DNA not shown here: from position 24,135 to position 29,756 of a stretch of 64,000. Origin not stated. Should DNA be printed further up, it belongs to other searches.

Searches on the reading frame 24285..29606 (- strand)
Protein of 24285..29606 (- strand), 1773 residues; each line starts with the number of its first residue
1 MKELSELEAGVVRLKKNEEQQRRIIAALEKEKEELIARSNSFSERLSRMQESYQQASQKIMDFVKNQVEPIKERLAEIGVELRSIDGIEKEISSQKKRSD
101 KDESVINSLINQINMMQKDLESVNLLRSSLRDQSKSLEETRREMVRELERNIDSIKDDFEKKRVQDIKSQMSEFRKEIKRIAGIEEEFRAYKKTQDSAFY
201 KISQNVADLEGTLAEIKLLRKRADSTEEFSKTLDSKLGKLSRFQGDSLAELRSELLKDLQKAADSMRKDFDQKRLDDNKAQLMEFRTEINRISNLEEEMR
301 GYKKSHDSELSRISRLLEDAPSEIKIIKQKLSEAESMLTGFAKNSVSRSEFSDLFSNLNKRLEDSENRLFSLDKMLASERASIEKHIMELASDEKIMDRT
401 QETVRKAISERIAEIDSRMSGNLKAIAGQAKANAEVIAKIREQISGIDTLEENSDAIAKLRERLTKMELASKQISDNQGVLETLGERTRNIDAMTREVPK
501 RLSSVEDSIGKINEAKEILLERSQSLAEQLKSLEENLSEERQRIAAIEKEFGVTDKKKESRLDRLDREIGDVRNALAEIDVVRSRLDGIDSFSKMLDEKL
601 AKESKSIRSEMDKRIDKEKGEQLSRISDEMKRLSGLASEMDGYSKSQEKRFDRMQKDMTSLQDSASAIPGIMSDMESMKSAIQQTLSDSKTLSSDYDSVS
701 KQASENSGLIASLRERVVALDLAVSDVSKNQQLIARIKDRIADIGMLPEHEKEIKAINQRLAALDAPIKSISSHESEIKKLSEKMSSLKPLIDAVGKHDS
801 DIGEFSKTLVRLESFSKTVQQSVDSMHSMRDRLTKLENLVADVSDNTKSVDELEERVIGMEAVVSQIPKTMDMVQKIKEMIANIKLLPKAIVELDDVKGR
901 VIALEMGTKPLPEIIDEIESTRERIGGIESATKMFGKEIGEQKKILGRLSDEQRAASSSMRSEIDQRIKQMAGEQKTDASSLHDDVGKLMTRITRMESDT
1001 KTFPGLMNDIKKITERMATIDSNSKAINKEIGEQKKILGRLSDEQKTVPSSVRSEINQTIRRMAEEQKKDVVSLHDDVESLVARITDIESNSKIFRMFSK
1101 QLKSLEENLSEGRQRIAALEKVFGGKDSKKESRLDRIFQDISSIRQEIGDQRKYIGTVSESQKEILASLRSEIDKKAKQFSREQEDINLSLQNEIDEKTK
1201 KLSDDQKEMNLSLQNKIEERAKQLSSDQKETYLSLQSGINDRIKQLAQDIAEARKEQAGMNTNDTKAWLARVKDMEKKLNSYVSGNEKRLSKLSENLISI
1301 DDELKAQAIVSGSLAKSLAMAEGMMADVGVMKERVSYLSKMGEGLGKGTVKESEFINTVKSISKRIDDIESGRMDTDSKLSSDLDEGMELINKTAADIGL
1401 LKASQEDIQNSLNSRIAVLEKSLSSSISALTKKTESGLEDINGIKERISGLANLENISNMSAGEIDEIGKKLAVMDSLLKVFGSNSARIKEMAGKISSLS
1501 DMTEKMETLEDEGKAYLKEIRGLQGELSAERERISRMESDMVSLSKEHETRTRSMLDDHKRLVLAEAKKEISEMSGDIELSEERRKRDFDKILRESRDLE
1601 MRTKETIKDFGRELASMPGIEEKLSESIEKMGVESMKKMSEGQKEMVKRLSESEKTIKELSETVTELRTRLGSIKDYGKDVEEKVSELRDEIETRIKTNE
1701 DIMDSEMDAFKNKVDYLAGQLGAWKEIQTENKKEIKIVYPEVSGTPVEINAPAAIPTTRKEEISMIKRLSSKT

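Call 9: search_protein_families(library=pfam, proteins=[window:24285-29606:-], max_evalue=0.001)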
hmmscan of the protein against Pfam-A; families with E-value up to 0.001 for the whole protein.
window:24285-29606:- (1773 aa): 4 families
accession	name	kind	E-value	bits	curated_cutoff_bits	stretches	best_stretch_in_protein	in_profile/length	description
PF23991.1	DUF7310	-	4.6e-07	30.7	40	0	1632-1687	21-76/83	Coiled-coil region of unknown function (DUF7310)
PF04513.17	Baculo_PEP_C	-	3.4e-06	27.6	38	0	1006-1090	21-106/140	Baculovirus polyhedron envelope protein, PEP, C terminus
PF05531.17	NPV_P10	-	3.5e-06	27.8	29.8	0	827-882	14-66/75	Nucleopolyhedrovirus P10 protein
PF04108.17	ATG17_like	-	0.00023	21.2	43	0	982-1154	121-287/355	Autophagy protein ATG17-like domain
